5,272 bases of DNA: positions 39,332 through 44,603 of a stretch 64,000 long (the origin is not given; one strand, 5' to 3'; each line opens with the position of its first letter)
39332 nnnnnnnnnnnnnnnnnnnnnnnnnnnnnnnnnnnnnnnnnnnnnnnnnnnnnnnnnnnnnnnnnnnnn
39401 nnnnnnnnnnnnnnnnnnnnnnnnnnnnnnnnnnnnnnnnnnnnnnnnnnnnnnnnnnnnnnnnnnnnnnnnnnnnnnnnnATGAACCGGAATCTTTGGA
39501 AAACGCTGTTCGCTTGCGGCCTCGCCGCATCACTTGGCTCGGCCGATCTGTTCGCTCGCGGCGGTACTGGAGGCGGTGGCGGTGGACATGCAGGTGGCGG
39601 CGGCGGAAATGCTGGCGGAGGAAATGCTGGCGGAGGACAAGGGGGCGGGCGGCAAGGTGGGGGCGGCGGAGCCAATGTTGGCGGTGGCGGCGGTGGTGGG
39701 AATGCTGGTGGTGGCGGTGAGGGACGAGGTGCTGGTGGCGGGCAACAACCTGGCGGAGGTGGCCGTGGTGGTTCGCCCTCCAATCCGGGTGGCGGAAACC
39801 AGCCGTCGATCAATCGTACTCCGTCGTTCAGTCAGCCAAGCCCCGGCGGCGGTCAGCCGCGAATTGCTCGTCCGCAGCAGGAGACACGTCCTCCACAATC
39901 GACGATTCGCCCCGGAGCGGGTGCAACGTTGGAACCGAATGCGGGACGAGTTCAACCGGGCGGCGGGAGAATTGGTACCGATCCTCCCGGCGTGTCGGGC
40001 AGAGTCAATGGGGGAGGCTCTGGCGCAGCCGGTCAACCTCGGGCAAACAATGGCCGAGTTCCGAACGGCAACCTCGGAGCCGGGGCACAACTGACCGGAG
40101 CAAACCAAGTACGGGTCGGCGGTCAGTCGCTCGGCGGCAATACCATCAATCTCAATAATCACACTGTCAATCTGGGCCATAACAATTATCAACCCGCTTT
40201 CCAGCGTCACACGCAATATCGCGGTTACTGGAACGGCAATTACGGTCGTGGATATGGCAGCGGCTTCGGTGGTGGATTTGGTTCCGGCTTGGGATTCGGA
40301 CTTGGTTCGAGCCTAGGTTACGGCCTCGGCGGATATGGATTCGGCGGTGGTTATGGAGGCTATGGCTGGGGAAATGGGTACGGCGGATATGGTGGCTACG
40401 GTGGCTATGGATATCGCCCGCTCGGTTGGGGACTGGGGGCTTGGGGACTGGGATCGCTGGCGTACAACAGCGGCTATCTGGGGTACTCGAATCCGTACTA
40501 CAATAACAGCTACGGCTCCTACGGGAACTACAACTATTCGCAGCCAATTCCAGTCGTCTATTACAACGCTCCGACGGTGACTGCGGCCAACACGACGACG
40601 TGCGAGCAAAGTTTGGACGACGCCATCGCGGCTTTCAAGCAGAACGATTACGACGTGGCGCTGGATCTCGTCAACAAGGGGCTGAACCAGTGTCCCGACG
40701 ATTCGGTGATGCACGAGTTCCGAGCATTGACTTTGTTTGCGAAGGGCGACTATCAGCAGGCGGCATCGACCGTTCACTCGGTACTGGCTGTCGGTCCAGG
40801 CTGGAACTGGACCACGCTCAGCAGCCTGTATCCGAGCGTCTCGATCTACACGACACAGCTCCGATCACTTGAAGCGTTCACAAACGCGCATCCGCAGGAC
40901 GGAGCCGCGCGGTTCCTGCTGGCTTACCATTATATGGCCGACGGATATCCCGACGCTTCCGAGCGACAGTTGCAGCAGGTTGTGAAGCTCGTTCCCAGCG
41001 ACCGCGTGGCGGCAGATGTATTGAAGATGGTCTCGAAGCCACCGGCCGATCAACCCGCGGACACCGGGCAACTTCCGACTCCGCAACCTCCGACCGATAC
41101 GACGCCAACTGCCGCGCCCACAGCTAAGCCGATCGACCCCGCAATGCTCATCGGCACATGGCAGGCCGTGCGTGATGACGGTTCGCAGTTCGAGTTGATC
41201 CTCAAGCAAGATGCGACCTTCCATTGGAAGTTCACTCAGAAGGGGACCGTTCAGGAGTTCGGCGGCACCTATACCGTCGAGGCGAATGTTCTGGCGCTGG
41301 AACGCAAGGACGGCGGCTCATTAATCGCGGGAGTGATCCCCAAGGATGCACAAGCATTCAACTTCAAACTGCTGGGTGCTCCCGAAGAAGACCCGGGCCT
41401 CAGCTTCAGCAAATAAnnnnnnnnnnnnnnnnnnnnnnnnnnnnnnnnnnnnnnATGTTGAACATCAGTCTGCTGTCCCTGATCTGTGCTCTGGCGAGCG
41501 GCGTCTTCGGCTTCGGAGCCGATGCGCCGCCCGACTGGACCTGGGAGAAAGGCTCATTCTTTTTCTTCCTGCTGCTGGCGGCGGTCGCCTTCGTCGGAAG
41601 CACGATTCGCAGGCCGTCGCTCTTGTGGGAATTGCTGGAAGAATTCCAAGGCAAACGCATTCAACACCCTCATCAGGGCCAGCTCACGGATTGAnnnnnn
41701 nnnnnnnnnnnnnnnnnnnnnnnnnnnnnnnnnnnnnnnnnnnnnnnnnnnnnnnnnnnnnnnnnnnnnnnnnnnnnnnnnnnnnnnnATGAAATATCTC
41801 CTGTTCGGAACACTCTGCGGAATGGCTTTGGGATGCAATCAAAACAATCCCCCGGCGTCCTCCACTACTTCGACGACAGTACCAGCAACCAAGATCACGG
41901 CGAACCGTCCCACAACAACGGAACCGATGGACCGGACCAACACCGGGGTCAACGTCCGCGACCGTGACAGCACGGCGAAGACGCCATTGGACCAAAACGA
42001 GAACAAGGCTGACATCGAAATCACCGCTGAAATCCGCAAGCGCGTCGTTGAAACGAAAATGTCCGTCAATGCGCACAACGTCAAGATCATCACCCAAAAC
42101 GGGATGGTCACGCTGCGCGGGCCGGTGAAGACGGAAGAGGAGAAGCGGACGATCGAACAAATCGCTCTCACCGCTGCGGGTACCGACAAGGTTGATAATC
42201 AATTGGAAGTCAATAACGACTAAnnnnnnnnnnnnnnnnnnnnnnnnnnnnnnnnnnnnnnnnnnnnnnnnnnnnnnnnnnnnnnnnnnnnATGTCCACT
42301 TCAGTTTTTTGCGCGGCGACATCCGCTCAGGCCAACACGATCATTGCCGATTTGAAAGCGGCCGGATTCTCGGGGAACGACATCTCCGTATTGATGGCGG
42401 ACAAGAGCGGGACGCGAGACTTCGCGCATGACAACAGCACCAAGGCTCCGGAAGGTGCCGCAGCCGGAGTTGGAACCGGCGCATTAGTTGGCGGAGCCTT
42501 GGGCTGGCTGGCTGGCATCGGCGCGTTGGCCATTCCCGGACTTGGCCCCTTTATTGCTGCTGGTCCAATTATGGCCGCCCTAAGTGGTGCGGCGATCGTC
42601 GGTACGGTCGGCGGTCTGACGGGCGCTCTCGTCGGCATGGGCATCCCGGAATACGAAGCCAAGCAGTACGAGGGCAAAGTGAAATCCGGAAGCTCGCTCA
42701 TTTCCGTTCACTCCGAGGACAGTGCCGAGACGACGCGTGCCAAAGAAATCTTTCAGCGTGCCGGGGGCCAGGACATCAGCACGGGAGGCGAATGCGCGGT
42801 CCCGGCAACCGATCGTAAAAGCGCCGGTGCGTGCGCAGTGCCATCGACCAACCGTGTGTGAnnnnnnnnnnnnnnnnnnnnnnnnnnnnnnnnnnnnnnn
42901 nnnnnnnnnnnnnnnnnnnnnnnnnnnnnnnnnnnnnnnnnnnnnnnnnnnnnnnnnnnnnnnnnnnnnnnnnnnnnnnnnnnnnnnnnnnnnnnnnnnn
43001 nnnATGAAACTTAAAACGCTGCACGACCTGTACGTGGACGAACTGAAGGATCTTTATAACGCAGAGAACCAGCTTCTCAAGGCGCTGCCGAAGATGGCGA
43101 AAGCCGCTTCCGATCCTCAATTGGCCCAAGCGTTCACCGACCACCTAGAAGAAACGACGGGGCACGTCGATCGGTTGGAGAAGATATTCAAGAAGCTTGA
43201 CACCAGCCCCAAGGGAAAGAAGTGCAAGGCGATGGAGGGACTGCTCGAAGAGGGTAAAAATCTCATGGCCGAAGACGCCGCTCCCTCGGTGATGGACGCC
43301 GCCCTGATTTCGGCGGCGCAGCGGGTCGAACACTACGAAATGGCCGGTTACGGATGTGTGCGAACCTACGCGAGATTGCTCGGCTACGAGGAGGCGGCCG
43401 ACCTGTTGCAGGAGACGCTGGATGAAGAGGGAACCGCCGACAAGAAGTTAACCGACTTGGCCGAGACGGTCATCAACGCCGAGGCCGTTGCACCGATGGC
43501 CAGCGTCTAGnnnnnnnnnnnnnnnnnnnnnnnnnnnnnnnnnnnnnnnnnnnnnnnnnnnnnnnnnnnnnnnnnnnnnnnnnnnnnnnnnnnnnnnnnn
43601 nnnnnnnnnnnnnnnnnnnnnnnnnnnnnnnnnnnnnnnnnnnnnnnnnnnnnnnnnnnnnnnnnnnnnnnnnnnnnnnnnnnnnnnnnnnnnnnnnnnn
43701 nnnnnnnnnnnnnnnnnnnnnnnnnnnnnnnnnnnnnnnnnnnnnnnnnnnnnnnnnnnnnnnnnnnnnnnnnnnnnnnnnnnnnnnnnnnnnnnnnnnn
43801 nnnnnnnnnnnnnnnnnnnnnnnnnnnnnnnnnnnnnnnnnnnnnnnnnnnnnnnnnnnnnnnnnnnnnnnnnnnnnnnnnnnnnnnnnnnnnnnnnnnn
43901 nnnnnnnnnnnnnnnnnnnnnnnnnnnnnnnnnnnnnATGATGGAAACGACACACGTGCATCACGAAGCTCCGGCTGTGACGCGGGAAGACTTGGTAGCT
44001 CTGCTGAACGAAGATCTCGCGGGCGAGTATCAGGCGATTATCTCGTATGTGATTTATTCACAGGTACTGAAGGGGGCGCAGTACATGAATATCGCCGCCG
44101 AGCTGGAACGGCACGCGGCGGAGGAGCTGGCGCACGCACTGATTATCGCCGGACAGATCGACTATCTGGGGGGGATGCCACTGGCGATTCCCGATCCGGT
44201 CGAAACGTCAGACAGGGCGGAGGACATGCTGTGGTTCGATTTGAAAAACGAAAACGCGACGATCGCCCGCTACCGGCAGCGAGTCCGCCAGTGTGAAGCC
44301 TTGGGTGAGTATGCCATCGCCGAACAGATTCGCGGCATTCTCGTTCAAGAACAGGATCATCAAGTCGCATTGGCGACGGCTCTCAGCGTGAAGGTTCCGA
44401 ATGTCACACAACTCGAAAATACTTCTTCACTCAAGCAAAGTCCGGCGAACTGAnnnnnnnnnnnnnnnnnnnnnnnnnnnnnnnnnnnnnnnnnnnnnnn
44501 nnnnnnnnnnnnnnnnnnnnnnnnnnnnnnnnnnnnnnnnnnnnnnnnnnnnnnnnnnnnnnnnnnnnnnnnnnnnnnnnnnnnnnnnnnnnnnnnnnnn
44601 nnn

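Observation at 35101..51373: About 16 kb single-strand general-stress/desiccation island of ~28 small genes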

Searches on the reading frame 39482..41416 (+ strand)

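Call 5: search_protein_families(library=pfam, max_evalue=0.01, proteins=[window:39482-41416:+])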
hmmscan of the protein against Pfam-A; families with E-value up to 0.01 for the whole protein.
window:39482-41416:+ (644 aa): 5 families
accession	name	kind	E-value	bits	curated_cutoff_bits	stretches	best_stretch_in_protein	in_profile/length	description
PF13428.12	TPR_14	-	5.9e-07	30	23.5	0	476-510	3-37/44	Tetratricopeptide repeat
PF07719.23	TPR_2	-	8.5e-07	29.1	27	0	381-407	8-34/34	Tetratricopeptide repeat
PF13432.12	TPR_16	-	8.7e-07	29.7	32.7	0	381-428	4-51/65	Tetratricopeptide repeat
PF14559.12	TPR_19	-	1.2e-06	29.1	25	0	464-510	12-61/68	Tetratricopeptide repeat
PF14561.12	TPR_20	-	0.0018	19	25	0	458-502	6-50/90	Tetratricopeptide repeat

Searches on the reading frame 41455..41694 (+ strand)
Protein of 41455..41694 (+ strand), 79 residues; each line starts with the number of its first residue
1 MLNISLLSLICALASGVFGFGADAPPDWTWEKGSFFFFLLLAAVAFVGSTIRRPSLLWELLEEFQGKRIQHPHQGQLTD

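Call 5: search_protein_families(library=pfam, max_evalue=0.01, proteins=[window:41455-41694:+])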
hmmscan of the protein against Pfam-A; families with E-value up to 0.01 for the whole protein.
window:41455-41694:+ (79 aa): 0 families

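Call 9: search_protein_families(library=ncbifam, max_evalue=0.01, proteins=[window:41455-41694:+])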
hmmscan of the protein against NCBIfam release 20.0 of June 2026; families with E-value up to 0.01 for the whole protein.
window:41455-41694:+ (79 aa): 3 families
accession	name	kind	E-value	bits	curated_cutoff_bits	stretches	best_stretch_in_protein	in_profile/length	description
NF010226.0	PRK13682.1-1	equivalog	2.3e-05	24.4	59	1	1-53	1-53/53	hypothetical protein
NF010228.0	PRK13682.1-3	equivalog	3.4e-05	23.8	71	1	1-53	1-53/57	hypothetical protein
NF010233.0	PRK13682.2-4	equivalog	0.0064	16.8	85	1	1-54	1-54/59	hypothetical protein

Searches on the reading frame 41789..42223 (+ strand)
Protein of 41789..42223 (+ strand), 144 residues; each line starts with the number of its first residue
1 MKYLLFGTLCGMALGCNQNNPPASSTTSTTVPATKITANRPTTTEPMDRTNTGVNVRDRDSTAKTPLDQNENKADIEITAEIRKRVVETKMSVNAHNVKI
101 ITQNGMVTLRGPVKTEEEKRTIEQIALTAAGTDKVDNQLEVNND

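Call 6: search_protein_families(library=pfam, max_evalue=0.01, proteins=[window:41789-42223:+])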
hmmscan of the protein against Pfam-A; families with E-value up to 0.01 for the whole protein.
window:41789-42223:+ (144 aa): 2 families
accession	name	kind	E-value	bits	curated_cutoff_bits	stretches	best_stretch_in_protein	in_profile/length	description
PF04972.22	BON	-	6.5e-14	52.4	27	1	77-142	4-68/69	BON domain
PF21827.1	New_glue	-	0.0012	19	31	1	1-91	1-86/94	New glue protein family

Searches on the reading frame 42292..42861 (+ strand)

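Call 6: search_protein_families(library=pfam, max_evalue=0.01, proteins=[window:42292-42861:+])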
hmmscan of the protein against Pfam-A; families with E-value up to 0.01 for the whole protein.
window:42292-42861:+ (189 aa): 1 family
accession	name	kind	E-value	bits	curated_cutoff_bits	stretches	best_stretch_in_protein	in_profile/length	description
PF11181.13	YflT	-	2e-05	25.4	26.2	1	9-67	7-63/99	Heat induced stress protein YflT domain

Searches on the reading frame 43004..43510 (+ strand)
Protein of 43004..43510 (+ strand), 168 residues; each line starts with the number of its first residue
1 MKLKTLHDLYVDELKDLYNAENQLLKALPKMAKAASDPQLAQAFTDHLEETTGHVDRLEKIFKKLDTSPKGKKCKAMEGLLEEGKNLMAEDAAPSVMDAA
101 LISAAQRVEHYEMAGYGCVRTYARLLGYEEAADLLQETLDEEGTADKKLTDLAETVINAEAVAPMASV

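Call 6: search_protein_families(library=pfam, max_evalue=0.01, proteins=[window:43004-43510:+])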
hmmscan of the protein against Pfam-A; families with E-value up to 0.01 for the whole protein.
window:43004-43510:+ (168 aa): 5 families
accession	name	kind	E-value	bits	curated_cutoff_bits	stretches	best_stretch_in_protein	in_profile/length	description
PF05974.18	DUF892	-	4.2e-60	202.8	23.7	1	5-161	1-158/159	Domain of unknown function (DUF892)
PF09537.16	DUF2383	-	0.00062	20.3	30.8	1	11-72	3-64/111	Domain of unknown function (DUF2383)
PF00210.30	Ferritin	-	0.00062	20.1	24.5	1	14-66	88-140/142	Ferritin-like domain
PF17107.11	SesA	-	0.0044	17.6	26.3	1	29-90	47-109/122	N-terminal domain on NACHT_NTPase and P-loop NTPases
PF02915.23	Rubrerythrin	-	0.0079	17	22.8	0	27-143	19-127/137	Rubrerythrin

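Call 12: find_related_loci(query=window:43004-43510:+, collection=genome_contigs, flank=10000)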
Query window:43004-43510:+ (168 aa) in genome_contigs; peptide patterns used: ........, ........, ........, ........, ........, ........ (x = any residue, [..] = any of these).
597 stretches matched a pattern; 468 encode a relative of the query (tblastn E <= 1e-3); the best 80 are kept; 80 distinct loci.
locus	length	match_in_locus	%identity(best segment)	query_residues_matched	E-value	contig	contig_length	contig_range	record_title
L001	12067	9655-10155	96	1-167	3e-104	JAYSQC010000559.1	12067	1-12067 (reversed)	MAG: Schlesneria sp. isolate GFS_11651 GFS_11651_558, whole genome shotgun sequence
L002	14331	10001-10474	96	1-158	5e-99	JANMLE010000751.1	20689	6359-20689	MAG: Planctomycetota bacterium isolate OTE_64_concoct_144 OTE_64_k141_1145531, whole genome shotgun sequence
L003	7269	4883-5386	87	1-168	2e-93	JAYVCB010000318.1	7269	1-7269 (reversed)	MAG: Planctomyces sp. isolate GL30_DN_metabat_39_sub GL30_DN_metabat_39_sub_317, whole genome shotgun sequence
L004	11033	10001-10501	85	1-167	4e-93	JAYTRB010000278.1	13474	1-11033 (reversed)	MAG: Planctomycetia bacterium isolate GFS_4725 GFS_4725_277, whole genome shotgun sequence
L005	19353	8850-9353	86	1-168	6e-92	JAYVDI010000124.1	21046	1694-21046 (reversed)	MAG: Schlesneria sp. isolate GL34_DN_concoct_1 GL34_DN_concoct_1_123, whole genome shotgun sequence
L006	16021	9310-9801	86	1-164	1e-90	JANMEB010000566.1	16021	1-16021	MAG: Planctomycetota bacterium isolate OTE_75_concoct_347 OTE_75_k141_2439696, whole genome shotgun sequence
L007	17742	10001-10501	81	1-167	2e-88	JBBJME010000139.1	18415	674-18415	MAG: Planctomycetaceae bacterium isolate RUP_SRG_40 NODE_4661_length_18415_cov_5.349074, whole genome shotgun sequence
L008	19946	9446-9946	82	1-167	9e-89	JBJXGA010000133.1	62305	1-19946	MAG: Planctomycetales bacterium isolate F1F2.bin.380 k127_9346786, whole genome shotgun sequence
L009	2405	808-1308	80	1-167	4e-90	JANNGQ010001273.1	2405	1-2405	MAG: Planctomycetota bacterium isolate SOY_6_C_metabat_405_sub SOY_6_C_k141_2183797, whole genome shotgun sequence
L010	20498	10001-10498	79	1-166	2e-87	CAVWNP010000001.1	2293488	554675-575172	MAG: uncultured Planctomycetaceae bacterium isolate MFD00964.bin.3.253 genome assembly, contig: contig_17490, whole geno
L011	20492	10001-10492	81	1-164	1e-87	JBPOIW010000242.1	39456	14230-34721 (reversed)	MAG: Planctomycetota bacterium isolate MAG_1020 c_000000595224, whole genome shotgun sequence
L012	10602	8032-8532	80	1-167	7e-87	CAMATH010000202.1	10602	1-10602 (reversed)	MAG: Planctomicrobium piriforme isolate LH-05nov19-129 genome assembly, contig: LH-05nov19-C15476, whole genome shotgun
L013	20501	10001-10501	80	1-167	1e-86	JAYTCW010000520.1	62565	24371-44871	MAG: Planctomycetota bacterium isolate GFS_1605 GFS_1605_519, whole genome shotgun sequence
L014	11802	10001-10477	84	9-167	1e-86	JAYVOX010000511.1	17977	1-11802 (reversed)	MAG: Schlesneria sp. isolate GL72_DN_concoct_9_sub GL72_DN_concoct_9_sub_510, whole genome shotgun sequence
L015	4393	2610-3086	84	9-167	1e-86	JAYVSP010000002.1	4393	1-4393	MAG: Planctomyces sp. isolate GL74_DN_concoct_38_sub GL74_DN_concoct_38_sub_1, whole genome shotgun sequence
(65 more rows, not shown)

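Call 27: search_protein_families(library=pfam, max_evalue=0.01, proteins=[L013:2172-2552:-, L013:11269-11739:+, L013:11736-12374:+])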
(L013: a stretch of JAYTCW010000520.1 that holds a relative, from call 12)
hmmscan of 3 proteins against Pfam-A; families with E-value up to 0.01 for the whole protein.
L013:2172-2552:- (126 aa): 1 family
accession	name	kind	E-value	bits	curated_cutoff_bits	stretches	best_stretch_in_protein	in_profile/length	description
PF10057.14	MpsC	-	2e-35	121.7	23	1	4-115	2-110/111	Na+-translocating membrane potential-generating system (MpsC)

L013:11269-11739:+ (156 aa): 1 family
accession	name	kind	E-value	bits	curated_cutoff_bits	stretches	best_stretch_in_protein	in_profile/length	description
PF07332.16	Phage_holin_3_6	-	5.3e-13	49.5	28.4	1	35-145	2-103/116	Putative Actinobacterial Holin-X, holin superfamily III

L013:11736-12374:+ (212 aa): 2 families
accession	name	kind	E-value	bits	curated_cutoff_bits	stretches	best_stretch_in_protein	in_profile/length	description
PF00118.29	Cpn60_TCP1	-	0.00016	21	34.3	1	51-104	342-395/490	TCP-1/cpn60 chaperonin family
PF12277.13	DUF3618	-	0.0027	18.4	24.9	0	3-47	2-46/47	Protein of unknown function (DUF3618)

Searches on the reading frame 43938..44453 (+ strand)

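Call 6: search_protein_families(library=pfam, max_evalue=0.01, proteins=[window:43938-44453:+])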
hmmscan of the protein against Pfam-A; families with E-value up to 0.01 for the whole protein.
window:43938-44453:+ (171 aa): 2 families
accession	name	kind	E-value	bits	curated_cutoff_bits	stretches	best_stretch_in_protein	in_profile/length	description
PF00210.30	Ferritin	-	3.7e-19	69.5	24.5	1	21-149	2-136/142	Ferritin-like domain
PF02915.23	Rubrerythrin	-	3e-05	24.9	22.8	1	23-71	3-50/137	Rubrerythrin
